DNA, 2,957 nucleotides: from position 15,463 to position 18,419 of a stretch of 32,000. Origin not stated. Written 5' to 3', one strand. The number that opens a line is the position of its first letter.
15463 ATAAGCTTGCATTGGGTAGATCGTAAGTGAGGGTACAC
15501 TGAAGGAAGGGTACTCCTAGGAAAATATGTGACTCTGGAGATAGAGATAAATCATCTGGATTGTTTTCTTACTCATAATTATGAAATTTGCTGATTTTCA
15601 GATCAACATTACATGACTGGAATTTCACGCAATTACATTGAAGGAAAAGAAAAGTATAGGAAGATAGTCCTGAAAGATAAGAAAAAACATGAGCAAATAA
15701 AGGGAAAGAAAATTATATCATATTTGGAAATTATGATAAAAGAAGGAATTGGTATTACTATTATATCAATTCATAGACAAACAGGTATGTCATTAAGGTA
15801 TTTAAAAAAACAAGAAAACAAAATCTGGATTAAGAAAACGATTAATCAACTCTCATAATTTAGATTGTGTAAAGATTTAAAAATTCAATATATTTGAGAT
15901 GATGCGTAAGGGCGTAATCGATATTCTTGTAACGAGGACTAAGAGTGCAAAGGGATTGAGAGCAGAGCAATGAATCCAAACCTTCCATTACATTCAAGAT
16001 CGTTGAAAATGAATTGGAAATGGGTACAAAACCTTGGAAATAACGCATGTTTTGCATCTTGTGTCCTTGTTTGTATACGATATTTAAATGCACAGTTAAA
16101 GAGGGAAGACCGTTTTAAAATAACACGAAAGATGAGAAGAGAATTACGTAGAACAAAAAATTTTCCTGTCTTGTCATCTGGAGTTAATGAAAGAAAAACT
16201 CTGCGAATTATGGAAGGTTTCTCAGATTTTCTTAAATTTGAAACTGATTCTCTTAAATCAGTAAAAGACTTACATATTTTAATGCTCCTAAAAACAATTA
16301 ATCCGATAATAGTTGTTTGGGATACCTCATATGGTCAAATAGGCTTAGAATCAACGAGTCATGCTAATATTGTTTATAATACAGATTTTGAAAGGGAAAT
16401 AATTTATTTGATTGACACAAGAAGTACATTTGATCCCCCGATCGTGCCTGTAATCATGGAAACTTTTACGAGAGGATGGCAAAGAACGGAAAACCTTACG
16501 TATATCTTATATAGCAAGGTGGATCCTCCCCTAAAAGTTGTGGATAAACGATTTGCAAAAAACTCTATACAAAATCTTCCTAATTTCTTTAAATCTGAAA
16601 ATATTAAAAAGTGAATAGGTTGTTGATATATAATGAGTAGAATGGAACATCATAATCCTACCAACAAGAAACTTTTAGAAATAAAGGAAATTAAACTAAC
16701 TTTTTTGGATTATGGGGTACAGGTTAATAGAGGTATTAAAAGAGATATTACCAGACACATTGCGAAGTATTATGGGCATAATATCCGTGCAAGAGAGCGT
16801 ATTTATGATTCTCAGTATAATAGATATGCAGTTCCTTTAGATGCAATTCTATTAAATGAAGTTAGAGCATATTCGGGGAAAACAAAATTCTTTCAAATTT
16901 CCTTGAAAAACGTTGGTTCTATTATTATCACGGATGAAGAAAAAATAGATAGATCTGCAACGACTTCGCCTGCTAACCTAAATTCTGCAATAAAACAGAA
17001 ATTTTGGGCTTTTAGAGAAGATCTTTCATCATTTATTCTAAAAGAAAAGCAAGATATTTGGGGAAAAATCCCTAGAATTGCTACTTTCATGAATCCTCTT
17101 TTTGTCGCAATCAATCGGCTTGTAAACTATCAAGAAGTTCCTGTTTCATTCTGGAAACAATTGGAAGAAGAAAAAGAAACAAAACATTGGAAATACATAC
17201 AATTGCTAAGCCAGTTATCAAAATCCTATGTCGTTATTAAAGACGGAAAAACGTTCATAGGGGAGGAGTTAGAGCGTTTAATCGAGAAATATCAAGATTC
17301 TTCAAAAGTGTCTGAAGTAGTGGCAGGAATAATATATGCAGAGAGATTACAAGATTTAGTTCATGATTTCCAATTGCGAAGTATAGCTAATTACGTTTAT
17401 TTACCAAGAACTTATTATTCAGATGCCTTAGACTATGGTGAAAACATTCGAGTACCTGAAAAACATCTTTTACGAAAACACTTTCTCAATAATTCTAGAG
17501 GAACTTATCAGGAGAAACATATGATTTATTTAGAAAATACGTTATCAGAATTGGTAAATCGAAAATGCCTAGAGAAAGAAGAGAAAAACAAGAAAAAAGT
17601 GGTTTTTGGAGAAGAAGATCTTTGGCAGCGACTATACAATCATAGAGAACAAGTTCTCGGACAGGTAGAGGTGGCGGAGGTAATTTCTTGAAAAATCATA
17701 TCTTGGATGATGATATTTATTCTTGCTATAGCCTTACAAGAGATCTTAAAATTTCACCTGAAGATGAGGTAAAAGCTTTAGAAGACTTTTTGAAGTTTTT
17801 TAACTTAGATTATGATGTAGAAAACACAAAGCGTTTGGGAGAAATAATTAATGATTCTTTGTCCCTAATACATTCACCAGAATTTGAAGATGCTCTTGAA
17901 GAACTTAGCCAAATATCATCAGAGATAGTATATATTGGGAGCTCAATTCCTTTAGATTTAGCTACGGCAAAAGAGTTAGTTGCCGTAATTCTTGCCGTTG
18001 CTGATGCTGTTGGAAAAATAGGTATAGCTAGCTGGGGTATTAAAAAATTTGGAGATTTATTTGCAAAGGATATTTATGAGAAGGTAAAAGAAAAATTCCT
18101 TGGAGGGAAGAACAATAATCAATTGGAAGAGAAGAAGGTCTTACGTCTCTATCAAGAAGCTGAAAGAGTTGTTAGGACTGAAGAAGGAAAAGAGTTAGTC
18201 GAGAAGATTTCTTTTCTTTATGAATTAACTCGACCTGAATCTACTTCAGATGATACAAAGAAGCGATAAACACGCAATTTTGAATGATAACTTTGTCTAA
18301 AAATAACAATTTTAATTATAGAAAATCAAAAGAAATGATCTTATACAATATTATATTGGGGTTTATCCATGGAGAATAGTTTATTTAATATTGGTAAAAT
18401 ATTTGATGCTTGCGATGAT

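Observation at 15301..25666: Recombinase-less 10.4-kb cargo element bounded by inverted arrays of a ~21-bp box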

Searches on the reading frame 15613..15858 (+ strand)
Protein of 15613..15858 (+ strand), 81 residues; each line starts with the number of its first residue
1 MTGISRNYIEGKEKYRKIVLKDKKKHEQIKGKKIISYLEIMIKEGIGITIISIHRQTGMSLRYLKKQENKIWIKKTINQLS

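Call 5: search_protein_families(library=pfam, proteins=[window:15613-15858:+], max_evalue=0.01)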
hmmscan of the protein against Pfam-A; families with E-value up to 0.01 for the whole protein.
window:15613-15858:+ (81 aa): 1 family
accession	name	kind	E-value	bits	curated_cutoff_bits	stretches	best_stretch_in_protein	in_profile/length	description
PF19776.5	DUF6262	-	0.0013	19.4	29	1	14-69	1-55/110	Family of unknown function (DUF6262)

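Call 30: search_protein_families(library=ncbifam, proteins=[window:15613-15858:+], max_evalue=1)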
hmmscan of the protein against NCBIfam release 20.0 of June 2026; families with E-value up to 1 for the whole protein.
window:15613-15858:+ (81 aa): 0 families

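Call 79: search_protein_families(library=pfam, proteins=[window:15613-15858:+], max_evalue=10)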
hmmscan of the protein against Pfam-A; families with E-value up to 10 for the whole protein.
window:15613-15858:+ (81 aa): 1 family
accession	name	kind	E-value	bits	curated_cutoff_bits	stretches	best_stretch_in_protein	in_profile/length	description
PF19776.5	DUF6262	-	0.0013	19.4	29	1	14-69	1-55/110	Family of unknown function (DUF6262)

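Call 98: search_protein_families(library=padloc, proteins=[window:15613-15858:+], max_evalue=0.01)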
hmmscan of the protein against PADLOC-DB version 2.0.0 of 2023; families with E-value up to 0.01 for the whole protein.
window:15613-15858:+ (81 aa): 0 families

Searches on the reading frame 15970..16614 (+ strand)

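Call 5: search_protein_families(library=pfam, proteins=[window:15970-16614:+], max_evalue=0.01)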
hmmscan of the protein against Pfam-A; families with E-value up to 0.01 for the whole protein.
window:15970-16614:+ (214 aa): 0 families

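Call 30: search_protein_families(library=ncbifam, proteins=[window:15970-16614:+], max_evalue=1)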
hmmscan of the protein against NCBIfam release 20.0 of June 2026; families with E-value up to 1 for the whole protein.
window:15970-16614:+ (214 aa): 1 family
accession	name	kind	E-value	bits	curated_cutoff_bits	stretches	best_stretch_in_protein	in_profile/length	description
NF008257.0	PRK11027.3-1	equivalog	0.17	12.3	217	1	44-85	4-45/109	hypothetical protein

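Call 79: search_protein_families(library=pfam, proteins=[window:15970-16614:+], max_evalue=10)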
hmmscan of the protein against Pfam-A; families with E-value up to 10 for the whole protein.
window:15970-16614:+ (214 aa): 0 families

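Call 98: search_protein_families(library=padloc, proteins=[window:15970-16614:+], max_evalue=0.01)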
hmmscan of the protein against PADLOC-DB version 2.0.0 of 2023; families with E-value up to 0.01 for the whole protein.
window:15970-16614:+ (214 aa): 0 families

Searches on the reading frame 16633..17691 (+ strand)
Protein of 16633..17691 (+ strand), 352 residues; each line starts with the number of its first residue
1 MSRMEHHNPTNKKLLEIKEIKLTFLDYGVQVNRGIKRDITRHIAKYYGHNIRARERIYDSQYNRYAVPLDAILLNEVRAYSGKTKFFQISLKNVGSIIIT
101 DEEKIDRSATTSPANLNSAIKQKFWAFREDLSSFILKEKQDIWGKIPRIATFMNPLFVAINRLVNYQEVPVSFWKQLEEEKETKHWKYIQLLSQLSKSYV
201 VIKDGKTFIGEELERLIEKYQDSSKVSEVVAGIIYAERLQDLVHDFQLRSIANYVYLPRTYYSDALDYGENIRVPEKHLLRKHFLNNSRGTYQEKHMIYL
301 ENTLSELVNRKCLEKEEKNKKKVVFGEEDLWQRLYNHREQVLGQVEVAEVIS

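Call 5: search_protein_families(library=pfam, proteins=[window:16633-17691:+], max_evalue=0.01)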
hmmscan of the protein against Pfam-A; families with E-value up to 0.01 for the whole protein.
window:16633-17691:+ (352 aa): 0 families

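Call 30: search_protein_families(library=ncbifam, proteins=[window:16633-17691:+], max_evalue=1)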
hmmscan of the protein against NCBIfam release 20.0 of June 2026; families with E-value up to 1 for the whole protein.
window:16633-17691:+ (352 aa): 0 families

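Call 79: search_protein_families(library=pfam, proteins=[window:16633-17691:+], max_evalue=10)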
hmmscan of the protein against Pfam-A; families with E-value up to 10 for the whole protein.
window:16633-17691:+ (352 aa): 0 families

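Call 82: find_homologous_proteins(query=window:16633-17691:+, max_evalue=0.001)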
Query window:16633-17691:+ (352 aa): 1 proteins with E <= 0.001 among 2860 candidates. Only proteins of 193 to 616 residues were searched: fused or split forms outside these lengths cannot appear, so this answer is no evidence that the protein stands alone or is whole; lengths 'longer' or 'shorter' looks for them.
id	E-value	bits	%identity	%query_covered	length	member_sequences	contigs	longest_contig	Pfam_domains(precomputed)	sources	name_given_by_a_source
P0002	1.3e-229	779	100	100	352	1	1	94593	-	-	-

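Call 98: search_protein_families(library=padloc, proteins=[window:16633-17691:+], max_evalue=0.01)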
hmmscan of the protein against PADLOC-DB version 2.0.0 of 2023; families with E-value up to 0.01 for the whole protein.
window:16633-17691:+ (352 aa): 0 families

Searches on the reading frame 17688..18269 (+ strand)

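Call 5: search_protein_families(library=pfam, proteins=[window:17688-18269:+], max_evalue=0.01)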
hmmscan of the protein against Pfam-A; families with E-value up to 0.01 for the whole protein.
window:17688-18269:+ (193 aa): 1 family
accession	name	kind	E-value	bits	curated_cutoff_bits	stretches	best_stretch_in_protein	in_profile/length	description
PF10938.13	YfdX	-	0.0021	18.5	26.6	1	44-94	65-115/149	YfdX protein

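Call 30: search_protein_families(library=ncbifam, proteins=[window:17688-18269:+], max_evalue=1)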
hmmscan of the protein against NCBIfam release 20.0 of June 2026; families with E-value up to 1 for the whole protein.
window:17688-18269:+ (193 aa): 2 families
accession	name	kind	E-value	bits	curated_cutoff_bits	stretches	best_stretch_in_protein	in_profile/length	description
NF010702.0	PRK14102.1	equivalog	0.027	14.8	115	1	31-50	17-38/108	nitrogenase-stabilizing/protective protein NifW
TIGR02252.1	DREG-2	subfamily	0.12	12.1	155.2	1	66-97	166-197/203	HAD hydrolase, REG-2-like, family IA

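Call 79: search_protein_families(library=pfam, proteins=[window:17688-18269:+], max_evalue=10)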
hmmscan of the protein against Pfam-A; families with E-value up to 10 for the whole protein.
window:17688-18269:+ (193 aa): 3 families
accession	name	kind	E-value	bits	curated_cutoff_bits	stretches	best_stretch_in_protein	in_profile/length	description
PF10938.13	YfdX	-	0.0021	18.5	26.6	1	44-94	65-115/149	YfdX protein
PF17482.7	Phage_sheath_1C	-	0.037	14.5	26.9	1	120-149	13-39/104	Phage tail sheath C-terminal domain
PF00257.24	Dehydrin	-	0.065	14.1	30.6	1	127-174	95-146/154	Dehydrin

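Call 98: search_protein_families(library=padloc, proteins=[window:17688-18269:+], max_evalue=0.01)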
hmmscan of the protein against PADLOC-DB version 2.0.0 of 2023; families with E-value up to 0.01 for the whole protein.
window:17688-18269:+ (193 aa): 0 families
